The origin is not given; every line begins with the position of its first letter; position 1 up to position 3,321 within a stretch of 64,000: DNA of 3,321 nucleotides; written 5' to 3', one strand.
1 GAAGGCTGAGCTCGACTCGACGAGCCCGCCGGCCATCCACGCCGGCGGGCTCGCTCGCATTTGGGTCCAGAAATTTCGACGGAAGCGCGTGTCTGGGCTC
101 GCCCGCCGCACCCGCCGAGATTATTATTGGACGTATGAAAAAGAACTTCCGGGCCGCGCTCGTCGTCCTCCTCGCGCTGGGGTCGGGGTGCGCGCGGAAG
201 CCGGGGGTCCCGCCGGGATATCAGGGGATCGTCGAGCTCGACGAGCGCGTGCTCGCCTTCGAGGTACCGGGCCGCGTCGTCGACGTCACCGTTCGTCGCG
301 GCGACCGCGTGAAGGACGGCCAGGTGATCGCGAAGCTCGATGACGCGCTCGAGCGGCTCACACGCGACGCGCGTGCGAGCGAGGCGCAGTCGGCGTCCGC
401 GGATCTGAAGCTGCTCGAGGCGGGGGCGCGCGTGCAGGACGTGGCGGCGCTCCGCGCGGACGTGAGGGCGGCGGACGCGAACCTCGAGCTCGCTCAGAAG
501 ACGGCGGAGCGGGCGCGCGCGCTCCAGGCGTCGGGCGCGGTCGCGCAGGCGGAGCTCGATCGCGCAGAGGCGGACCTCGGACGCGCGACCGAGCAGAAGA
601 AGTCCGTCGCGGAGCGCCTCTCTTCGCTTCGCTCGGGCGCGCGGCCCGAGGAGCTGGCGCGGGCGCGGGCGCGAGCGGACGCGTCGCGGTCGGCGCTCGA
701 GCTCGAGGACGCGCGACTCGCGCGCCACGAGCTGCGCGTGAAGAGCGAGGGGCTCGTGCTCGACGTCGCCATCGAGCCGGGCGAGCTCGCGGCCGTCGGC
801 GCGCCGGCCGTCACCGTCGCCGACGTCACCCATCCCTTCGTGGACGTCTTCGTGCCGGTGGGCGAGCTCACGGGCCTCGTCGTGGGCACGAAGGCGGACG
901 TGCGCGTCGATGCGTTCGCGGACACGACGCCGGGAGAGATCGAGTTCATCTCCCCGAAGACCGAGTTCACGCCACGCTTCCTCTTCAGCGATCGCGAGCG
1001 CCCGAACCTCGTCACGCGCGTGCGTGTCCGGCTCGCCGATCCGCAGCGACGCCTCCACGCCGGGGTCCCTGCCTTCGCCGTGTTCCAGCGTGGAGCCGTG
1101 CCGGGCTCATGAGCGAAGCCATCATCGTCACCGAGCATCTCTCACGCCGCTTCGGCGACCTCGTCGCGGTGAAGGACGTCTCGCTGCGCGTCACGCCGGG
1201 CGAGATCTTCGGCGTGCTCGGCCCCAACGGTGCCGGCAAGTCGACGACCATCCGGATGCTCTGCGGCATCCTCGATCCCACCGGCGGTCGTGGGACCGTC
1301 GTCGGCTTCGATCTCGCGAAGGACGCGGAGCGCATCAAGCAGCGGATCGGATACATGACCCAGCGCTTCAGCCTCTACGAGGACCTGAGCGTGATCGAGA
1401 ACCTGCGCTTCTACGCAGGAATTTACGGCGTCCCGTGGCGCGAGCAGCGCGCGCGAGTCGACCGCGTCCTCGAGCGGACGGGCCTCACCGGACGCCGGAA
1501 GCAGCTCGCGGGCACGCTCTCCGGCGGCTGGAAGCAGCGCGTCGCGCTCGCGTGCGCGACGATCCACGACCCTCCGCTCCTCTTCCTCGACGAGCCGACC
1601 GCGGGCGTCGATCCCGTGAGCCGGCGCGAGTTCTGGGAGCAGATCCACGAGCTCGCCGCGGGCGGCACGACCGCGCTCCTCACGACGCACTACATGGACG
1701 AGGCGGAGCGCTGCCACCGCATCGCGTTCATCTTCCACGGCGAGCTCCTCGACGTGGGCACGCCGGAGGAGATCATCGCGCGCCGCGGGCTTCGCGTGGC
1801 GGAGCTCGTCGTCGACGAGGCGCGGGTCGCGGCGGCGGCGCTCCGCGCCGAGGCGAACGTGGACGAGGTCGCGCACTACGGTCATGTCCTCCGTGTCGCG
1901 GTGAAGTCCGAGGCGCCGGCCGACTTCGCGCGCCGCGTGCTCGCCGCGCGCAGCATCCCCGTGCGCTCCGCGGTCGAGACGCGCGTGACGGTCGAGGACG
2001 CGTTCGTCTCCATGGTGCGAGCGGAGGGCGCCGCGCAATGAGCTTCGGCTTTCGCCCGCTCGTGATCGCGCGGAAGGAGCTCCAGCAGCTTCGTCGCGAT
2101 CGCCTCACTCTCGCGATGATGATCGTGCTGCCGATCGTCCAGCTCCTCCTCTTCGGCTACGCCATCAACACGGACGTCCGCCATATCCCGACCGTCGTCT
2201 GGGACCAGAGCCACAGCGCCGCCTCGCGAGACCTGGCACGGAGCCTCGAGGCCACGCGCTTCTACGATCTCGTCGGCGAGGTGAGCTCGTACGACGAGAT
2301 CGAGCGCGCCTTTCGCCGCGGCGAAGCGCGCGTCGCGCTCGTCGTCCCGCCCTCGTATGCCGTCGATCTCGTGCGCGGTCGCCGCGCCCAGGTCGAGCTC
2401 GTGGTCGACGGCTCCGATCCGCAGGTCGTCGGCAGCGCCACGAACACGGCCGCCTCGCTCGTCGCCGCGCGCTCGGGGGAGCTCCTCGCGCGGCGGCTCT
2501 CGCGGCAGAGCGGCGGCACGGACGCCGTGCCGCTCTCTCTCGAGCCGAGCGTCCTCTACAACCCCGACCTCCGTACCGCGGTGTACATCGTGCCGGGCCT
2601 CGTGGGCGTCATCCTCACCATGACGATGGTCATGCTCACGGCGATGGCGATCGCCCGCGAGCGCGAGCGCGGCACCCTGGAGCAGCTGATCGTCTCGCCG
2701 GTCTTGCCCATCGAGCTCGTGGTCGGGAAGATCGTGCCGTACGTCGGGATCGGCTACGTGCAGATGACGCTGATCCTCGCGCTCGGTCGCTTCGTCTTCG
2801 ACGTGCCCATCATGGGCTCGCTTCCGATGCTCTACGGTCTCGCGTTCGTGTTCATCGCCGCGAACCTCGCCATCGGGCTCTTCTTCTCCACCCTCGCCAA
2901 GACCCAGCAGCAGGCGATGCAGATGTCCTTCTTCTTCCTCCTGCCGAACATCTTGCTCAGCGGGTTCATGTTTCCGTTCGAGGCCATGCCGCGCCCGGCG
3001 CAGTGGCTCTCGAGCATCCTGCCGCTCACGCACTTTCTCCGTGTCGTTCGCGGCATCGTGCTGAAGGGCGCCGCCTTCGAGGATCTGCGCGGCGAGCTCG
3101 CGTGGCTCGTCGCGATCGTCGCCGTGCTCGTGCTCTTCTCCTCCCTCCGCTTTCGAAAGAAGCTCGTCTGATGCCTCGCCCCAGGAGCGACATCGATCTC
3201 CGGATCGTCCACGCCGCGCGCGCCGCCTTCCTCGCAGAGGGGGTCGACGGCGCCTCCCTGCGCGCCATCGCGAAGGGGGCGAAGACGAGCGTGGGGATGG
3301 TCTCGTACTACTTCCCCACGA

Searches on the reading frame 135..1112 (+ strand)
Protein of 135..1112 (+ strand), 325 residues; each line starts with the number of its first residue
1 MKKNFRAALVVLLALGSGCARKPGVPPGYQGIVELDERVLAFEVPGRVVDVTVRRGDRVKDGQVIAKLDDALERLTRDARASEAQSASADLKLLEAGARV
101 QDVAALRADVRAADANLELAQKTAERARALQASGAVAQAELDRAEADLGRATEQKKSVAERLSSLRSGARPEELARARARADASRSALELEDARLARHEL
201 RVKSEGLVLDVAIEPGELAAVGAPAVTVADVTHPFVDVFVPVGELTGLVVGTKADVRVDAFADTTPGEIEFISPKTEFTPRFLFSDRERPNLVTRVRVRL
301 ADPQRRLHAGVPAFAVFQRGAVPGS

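Call 98: search_protein_families(library=pfam, proteins=[window:135-1112:+], max_evalue=0.001)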
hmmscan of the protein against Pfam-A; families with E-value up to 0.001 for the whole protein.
window:135-1112:+ (325 aa): 3 families
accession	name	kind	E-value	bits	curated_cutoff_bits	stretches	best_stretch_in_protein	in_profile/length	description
PF13437.12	HlyD_3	-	6.6e-13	49.8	22.2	1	200-310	2-106/106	HlyD family secretion protein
PF16576.10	HlyD_D23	-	2.2e-10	40.6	30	1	184-310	95-211/214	Barrel-sandwich domain of CusB or HlyD membrane-fusion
PF13533.13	Biotin_lipoyl_2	-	1.5e-07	31.5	29.8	1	40-69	3-32/32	Biotin-lipoyl like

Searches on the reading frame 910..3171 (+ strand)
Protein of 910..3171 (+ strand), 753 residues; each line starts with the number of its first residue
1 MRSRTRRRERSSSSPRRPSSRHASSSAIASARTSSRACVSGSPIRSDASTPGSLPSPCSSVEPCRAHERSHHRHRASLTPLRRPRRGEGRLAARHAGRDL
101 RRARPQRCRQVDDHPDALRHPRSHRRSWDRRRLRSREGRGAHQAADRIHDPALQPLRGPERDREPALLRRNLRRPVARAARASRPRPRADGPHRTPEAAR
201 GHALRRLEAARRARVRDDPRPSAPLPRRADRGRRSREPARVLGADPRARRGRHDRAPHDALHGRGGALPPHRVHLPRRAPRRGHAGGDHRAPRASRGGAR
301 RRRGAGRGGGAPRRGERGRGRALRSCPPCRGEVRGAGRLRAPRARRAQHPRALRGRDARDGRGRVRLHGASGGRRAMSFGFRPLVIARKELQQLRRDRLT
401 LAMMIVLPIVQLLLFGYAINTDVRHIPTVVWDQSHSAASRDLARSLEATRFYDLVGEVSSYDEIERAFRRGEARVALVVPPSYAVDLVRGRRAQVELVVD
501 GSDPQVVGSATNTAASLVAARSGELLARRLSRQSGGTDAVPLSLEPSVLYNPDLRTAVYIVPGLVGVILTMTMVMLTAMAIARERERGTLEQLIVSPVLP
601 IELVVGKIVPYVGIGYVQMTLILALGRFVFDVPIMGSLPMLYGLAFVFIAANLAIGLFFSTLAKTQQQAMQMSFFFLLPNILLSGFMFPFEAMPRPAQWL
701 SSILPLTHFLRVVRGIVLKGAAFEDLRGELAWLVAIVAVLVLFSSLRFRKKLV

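Call 98: search_protein_families(library=pfam, proteins=[window:910-3171:+], max_evalue=0.001)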
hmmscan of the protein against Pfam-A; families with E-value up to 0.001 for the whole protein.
window:910-3171:+ (753 aa): 4 families
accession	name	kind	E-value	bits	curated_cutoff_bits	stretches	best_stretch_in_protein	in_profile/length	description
PF12698.13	ABC2_membrane_3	-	3.2e-56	191.4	31.6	1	400-745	3-346/347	ABC-2 family transporter protein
PF01061.29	ABC2_membrane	-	1.7e-31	109.9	26.9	1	560-717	50-210/211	ABC-2 type transporter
PF12679.13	ABC2_membrane_2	-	6.2e-18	65.5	27.2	1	385-751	2-281/283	ABC-2 family transporter protein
PF12730.13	ABC2_membrane_4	-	2.3e-06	28.1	27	1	567-679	58-178/179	ABC-2 family transporter protein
